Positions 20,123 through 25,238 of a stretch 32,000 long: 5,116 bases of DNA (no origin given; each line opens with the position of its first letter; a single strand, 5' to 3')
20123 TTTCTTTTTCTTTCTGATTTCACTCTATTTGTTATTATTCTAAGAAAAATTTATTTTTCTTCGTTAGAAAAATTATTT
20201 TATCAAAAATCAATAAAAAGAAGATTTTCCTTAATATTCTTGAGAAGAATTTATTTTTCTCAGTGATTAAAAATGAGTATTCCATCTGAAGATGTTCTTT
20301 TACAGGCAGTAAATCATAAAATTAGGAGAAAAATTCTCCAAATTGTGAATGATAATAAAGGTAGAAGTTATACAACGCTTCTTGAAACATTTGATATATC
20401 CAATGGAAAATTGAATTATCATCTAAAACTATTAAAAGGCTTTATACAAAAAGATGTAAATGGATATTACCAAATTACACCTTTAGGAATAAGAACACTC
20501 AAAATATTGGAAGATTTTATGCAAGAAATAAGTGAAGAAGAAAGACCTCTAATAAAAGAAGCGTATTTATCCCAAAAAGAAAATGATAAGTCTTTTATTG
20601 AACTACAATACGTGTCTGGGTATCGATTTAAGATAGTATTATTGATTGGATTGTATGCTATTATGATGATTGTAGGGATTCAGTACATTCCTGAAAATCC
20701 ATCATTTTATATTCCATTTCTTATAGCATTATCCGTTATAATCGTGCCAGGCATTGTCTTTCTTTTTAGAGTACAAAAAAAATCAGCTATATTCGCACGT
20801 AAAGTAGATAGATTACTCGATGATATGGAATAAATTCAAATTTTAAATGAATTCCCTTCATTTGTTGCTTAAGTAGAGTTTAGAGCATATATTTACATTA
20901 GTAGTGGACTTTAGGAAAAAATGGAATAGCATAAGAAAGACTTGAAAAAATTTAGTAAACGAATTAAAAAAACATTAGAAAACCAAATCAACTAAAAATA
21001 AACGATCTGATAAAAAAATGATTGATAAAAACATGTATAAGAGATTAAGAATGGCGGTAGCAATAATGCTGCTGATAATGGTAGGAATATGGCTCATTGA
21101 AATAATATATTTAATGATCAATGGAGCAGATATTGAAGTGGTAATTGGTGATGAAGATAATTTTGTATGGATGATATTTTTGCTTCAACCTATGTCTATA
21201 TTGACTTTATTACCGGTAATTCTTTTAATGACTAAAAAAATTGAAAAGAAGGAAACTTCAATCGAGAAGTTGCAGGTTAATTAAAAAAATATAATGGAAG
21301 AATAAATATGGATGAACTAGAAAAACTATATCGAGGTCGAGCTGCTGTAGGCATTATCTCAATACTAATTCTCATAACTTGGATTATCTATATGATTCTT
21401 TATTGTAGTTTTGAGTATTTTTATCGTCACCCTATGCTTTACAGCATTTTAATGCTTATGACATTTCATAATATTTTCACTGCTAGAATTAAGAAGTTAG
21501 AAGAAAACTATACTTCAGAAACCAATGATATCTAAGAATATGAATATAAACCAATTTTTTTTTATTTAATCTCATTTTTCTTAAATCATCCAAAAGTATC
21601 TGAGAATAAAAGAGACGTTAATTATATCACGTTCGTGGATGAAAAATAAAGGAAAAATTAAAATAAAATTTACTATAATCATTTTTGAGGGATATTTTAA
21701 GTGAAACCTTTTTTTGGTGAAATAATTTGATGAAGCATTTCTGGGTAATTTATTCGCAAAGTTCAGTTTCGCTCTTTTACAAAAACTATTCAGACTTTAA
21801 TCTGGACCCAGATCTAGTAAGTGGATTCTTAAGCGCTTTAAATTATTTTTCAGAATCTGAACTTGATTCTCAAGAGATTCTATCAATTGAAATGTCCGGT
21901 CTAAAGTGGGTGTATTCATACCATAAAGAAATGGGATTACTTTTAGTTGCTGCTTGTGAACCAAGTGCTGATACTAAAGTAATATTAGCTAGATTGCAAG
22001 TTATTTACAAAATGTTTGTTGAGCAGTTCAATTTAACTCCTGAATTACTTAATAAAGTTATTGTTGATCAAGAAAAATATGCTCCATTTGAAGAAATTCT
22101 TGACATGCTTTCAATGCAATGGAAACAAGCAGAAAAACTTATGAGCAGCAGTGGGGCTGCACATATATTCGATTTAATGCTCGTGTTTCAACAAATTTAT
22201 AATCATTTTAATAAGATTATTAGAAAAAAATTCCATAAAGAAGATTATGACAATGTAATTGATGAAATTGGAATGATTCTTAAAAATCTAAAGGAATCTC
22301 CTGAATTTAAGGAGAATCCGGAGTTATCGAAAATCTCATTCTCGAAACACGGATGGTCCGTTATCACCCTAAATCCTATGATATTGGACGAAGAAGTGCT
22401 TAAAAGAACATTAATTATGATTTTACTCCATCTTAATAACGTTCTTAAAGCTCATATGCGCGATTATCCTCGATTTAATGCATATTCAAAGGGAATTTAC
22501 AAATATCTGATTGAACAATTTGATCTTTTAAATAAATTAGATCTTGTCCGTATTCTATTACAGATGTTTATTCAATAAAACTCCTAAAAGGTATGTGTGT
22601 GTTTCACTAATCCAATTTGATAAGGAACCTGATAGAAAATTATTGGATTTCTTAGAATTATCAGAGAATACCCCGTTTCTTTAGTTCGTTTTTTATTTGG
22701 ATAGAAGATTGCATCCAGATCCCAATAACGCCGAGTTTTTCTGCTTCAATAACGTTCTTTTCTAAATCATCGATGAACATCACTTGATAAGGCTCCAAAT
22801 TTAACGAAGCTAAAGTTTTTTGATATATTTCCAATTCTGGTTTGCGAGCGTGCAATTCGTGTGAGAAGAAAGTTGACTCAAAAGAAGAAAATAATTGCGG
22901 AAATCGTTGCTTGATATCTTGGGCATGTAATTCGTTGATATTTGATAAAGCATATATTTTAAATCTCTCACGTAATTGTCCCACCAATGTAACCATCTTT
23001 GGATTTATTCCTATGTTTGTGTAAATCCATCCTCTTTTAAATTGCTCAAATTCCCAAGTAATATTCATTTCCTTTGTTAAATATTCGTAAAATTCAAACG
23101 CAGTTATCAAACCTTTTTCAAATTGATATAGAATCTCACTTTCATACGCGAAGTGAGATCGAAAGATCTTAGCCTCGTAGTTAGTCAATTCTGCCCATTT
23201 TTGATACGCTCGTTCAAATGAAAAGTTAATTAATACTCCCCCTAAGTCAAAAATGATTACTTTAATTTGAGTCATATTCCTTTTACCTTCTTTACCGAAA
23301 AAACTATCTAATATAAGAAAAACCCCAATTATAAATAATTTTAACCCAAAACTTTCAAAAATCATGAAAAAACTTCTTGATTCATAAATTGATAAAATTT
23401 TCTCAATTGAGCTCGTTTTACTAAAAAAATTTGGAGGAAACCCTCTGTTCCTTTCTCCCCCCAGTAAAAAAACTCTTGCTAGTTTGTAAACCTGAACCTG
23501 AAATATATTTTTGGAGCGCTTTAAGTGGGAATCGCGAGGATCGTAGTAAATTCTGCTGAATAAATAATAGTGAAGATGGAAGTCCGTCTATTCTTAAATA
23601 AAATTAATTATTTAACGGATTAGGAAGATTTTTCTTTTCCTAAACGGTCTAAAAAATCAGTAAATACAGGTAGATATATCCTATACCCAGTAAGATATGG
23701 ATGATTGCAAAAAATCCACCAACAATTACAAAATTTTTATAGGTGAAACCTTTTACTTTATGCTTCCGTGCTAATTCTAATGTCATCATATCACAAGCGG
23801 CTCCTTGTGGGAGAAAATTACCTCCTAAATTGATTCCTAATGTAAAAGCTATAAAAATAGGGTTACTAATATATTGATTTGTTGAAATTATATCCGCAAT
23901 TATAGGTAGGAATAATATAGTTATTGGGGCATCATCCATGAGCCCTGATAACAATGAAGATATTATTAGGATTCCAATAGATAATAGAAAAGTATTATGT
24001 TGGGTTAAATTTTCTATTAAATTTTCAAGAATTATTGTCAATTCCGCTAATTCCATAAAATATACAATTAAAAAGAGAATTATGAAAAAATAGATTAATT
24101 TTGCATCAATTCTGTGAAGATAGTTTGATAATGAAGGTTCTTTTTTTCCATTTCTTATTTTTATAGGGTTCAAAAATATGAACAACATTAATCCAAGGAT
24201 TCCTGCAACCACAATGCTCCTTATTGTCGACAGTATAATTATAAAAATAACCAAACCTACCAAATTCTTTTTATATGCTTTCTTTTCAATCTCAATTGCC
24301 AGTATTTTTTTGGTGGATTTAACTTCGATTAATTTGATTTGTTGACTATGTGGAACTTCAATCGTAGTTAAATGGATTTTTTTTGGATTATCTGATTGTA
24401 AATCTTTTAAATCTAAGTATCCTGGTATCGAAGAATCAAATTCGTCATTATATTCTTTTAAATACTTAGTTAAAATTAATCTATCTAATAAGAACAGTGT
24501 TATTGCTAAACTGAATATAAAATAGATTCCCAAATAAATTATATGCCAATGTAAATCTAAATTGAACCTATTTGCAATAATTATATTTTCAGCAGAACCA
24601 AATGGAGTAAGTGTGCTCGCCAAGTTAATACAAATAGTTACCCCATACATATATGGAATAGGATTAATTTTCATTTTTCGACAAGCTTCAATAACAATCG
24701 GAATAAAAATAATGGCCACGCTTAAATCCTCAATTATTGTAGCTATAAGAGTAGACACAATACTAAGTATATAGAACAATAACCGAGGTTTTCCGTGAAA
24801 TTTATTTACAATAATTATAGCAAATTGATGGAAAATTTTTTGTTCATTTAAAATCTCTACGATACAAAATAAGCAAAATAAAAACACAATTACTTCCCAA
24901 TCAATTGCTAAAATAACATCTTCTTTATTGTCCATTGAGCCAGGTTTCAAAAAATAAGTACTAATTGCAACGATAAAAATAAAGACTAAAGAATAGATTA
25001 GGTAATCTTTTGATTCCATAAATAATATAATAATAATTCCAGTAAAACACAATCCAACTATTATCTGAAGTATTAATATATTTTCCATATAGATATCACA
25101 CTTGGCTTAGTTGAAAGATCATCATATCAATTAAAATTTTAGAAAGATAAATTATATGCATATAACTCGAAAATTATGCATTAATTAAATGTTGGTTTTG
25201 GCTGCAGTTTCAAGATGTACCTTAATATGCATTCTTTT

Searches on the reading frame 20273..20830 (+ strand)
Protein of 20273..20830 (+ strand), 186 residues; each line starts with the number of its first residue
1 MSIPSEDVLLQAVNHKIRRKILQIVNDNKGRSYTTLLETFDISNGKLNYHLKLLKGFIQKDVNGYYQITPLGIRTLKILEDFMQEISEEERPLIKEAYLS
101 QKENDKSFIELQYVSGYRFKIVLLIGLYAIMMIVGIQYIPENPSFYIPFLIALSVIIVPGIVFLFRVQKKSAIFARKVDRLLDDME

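Call 33: search_protein_families(library=pfam, proteins=[window:20273-20830:+], max_evalue=0.001)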
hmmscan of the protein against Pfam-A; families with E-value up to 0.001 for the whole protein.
window:20273-20830:+ (186 aa): 3 families
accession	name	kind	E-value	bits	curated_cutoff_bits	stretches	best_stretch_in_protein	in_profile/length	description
PF24038.1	DUF7347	-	2e-07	31.6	27.6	1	10-74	5-72/77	Domain of unknown function (DUF7347)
PF12840.13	HTH_20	-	1.6e-06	28.5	27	1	15-55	3-43/51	Helix-turn-helix domain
PF13412.12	HTH_24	-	7.4e-05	22.7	21.9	1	16-54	3-41/48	Winged helix-turn-helix DNA-binding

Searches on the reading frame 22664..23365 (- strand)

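Call 34: search_protein_families(library=pfam, proteins=[window:22664-23365:-], max_evalue=0.001)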
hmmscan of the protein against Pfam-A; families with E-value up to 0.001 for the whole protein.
window:22664-23365:- (234 aa): 2 families
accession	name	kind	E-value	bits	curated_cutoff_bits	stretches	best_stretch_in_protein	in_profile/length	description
PF00702.32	Hydrolase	-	3.5e-15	57.4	26.4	1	34-209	1-188/191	haloacid dehalogenase-like hydrolase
PF13419.12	HAD_2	-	1.3e-06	29.1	23.8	1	37-214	1-174/178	Haloacid dehalogenase-like hydrolase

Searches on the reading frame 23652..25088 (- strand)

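Call 34: search_protein_families(library=pfam, proteins=[window:23652-25088:-], max_evalue=0.001)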
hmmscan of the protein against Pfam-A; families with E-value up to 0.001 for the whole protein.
window:23652-25088:- (479 aa): 2 families
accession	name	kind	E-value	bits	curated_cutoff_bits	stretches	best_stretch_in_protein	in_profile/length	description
PF03600.22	CitMHS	-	4.1e-44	151.5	31.9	2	38-417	16-335/336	Citrate transporter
PF02040.21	ArsB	-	1.4e-06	28.4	22.2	1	273-475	225-422/423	Arsenical pump membrane protein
